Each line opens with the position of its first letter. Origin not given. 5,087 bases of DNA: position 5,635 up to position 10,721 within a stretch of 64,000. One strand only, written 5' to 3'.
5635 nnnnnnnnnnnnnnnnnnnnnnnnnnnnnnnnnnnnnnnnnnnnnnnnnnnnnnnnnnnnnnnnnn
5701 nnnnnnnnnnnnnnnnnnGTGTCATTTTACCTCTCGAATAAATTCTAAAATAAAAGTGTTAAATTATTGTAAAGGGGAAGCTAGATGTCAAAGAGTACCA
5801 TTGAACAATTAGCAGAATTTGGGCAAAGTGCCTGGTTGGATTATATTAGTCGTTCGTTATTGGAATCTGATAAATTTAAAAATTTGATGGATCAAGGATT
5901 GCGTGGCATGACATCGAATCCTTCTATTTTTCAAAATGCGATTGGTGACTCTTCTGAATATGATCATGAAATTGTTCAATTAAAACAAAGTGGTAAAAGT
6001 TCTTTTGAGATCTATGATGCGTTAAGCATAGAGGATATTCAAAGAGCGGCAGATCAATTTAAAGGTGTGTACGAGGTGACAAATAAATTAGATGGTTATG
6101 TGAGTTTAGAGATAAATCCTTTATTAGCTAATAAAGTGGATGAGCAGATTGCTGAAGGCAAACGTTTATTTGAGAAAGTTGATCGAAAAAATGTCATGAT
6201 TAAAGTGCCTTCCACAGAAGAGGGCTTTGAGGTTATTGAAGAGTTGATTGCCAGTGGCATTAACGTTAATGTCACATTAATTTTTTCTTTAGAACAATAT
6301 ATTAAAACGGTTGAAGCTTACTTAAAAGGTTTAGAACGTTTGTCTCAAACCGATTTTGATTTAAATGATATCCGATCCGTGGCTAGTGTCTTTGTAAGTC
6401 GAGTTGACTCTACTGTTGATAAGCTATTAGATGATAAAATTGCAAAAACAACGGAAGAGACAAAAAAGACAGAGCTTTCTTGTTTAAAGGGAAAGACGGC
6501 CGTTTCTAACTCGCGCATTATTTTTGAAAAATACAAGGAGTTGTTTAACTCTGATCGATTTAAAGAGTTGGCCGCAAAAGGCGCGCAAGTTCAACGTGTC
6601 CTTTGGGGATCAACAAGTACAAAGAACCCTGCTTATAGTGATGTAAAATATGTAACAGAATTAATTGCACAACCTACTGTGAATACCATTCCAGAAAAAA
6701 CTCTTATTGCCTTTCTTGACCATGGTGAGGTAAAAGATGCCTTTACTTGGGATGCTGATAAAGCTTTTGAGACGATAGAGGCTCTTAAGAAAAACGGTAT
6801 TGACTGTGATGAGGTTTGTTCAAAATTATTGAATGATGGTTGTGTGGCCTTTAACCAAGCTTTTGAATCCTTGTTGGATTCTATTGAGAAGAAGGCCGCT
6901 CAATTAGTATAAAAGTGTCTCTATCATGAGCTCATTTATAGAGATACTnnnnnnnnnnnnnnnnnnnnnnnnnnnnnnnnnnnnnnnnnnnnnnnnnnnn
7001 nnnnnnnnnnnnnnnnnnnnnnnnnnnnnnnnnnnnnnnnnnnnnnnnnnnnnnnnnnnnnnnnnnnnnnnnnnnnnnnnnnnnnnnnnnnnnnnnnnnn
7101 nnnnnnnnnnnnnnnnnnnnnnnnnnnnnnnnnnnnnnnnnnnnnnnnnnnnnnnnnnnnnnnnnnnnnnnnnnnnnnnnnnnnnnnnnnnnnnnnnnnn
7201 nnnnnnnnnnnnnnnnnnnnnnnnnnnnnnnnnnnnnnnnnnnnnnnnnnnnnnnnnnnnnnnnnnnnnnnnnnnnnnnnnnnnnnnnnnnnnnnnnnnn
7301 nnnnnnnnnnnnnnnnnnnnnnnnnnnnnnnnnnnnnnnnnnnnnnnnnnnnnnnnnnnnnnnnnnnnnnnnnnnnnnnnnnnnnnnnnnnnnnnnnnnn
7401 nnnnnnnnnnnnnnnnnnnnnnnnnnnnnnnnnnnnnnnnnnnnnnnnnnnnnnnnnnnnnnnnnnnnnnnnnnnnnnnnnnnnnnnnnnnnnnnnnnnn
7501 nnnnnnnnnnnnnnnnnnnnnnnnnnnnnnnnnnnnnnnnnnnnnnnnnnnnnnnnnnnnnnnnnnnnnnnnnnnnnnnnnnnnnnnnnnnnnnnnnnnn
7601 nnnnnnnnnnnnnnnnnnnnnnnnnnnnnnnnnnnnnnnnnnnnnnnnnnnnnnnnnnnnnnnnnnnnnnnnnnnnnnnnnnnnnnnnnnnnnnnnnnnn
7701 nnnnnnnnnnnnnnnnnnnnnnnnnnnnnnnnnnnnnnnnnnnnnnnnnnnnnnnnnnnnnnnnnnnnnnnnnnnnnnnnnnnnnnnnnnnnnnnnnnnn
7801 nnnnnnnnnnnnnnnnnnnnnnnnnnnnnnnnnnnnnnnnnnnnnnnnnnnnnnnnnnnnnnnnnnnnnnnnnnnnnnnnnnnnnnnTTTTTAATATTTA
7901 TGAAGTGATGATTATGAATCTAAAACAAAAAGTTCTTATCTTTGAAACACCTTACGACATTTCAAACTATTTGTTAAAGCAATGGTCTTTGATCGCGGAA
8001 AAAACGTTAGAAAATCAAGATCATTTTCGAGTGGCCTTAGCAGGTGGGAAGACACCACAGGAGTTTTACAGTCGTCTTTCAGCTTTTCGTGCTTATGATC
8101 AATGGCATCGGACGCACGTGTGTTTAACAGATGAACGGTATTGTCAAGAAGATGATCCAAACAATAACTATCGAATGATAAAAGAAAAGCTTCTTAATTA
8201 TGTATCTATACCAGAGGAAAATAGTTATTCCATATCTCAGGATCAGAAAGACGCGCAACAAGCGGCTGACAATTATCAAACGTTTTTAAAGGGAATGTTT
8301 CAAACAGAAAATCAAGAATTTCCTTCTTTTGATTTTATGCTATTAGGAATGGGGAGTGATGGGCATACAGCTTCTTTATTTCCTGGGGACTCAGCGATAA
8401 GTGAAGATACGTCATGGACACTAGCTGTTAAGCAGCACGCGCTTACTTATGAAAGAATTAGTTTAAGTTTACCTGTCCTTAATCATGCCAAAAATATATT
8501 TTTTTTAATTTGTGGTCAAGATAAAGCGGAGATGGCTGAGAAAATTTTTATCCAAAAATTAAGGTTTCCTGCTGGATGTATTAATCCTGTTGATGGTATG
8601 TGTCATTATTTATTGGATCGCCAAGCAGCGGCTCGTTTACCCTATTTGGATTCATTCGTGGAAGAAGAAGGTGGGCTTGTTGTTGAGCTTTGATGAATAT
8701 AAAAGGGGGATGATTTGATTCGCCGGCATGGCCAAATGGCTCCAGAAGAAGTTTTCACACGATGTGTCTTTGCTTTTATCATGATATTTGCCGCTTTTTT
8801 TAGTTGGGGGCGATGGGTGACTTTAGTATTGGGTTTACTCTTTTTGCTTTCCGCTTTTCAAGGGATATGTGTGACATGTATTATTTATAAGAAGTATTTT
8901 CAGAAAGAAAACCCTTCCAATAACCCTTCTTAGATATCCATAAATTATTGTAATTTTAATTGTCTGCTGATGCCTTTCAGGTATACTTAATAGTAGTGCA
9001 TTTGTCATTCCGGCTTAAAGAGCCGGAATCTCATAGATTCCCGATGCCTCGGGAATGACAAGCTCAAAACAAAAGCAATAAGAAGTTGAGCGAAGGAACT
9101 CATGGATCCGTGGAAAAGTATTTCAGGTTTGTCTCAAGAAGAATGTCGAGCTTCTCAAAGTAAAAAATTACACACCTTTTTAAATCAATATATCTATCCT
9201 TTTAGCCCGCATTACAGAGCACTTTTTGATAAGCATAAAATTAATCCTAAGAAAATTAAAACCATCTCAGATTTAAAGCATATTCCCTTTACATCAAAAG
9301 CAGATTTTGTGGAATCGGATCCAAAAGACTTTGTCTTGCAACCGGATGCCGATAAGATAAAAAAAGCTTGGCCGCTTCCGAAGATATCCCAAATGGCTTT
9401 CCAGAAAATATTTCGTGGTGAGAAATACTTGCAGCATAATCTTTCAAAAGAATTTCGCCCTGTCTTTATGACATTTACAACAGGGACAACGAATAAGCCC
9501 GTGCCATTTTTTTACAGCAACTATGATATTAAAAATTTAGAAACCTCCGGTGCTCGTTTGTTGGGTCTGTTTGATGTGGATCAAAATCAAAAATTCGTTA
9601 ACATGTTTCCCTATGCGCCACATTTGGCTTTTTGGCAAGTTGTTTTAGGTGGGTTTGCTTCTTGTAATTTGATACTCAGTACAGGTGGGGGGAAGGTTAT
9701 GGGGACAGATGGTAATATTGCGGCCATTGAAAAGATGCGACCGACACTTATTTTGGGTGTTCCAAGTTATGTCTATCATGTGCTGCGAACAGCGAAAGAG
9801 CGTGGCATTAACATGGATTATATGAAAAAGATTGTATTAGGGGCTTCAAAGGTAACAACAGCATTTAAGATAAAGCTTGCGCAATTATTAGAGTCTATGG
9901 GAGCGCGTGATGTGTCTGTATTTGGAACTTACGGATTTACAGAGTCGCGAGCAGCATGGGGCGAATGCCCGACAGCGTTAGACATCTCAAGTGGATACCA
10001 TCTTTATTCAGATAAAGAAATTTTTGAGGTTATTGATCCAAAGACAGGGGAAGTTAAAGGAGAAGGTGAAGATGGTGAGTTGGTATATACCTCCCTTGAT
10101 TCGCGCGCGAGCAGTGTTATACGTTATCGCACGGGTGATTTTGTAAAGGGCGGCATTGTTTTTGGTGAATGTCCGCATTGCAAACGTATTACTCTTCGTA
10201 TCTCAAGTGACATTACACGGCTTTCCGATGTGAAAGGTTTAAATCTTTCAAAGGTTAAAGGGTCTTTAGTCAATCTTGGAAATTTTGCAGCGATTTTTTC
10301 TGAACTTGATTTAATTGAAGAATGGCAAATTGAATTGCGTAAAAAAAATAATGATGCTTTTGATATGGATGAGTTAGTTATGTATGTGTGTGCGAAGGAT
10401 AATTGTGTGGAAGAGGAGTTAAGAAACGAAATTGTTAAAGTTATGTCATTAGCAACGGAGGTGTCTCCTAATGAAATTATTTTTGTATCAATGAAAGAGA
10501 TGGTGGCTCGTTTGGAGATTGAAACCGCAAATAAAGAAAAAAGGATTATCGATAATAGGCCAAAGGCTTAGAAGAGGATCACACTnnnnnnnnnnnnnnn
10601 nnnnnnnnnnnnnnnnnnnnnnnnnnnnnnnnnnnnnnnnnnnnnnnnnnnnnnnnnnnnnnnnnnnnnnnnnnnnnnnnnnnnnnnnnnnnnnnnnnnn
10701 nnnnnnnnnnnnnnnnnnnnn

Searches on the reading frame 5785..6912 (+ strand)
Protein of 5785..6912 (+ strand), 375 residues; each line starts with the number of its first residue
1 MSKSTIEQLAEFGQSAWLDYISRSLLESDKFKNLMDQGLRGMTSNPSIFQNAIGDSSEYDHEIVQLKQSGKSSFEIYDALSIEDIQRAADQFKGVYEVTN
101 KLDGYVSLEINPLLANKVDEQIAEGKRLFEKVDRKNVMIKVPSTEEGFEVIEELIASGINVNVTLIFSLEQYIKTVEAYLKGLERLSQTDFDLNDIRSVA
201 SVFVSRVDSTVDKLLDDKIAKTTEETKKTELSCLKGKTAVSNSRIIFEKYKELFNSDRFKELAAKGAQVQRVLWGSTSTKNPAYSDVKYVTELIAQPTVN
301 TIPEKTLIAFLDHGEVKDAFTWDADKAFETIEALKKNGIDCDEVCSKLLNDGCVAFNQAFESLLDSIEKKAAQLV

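Call 38: search_protein_families(library=pfam, proteins=[window:5785-6912:+], max_evalue=0.00001)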
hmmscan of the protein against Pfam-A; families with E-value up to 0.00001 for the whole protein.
window:5785-6912:+ (375 aa): 1 family
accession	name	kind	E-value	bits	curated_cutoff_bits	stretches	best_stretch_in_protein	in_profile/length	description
PF00923.25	TAL_FSA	-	3.1e-77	260.2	27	1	17-367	2-285/285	Transaldolase/Fructose-6-phosphate aldolase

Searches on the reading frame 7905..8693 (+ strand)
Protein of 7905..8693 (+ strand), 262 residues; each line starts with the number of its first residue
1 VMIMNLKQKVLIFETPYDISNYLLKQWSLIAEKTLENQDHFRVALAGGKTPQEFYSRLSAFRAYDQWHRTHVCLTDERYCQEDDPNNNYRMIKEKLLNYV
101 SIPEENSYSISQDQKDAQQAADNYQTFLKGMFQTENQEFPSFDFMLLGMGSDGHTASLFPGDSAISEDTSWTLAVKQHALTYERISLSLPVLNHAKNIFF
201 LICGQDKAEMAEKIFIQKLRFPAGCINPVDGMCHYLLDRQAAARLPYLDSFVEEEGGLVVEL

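Call 67: search_protein_families(library=pfam, proteins=[window:7905-8693:+], max_evalue=0.0001)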
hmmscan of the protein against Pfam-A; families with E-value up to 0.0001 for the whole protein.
window:7905-8693:+ (262 aa): 1 family
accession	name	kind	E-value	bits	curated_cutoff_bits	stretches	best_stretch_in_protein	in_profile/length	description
PF01182.26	Glucosamine_iso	-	1.2e-60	205.6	27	1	19-231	6-221/225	Glucosamine-6-phosphate isomerases/6-phosphogluconolactonase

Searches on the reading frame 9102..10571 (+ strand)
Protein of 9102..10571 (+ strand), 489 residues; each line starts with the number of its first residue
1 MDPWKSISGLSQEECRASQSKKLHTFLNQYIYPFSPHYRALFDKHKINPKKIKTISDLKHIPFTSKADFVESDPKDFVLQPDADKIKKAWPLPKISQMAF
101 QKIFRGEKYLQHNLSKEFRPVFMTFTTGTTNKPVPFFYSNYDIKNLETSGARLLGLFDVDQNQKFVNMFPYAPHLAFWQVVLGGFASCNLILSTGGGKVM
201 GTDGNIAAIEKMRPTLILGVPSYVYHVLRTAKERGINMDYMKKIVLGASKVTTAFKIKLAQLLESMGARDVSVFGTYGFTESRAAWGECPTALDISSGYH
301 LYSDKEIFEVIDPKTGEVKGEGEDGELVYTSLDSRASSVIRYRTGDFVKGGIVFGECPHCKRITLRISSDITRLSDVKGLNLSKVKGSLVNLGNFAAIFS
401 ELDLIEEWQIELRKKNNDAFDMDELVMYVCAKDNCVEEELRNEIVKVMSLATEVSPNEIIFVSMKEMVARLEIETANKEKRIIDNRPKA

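Call 37: search_protein_families(library=pfam, proteins=[window:9102-10571:+], max_evalue=0.00001)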
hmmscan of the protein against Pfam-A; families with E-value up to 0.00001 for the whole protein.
window:9102-10571:+ (489 aa): 1 family
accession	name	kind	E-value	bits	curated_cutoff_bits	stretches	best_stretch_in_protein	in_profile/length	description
PF00501.34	AMP-binding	-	1.8e-11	43.9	29.9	1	75-329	122-374/384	AMP-binding enzyme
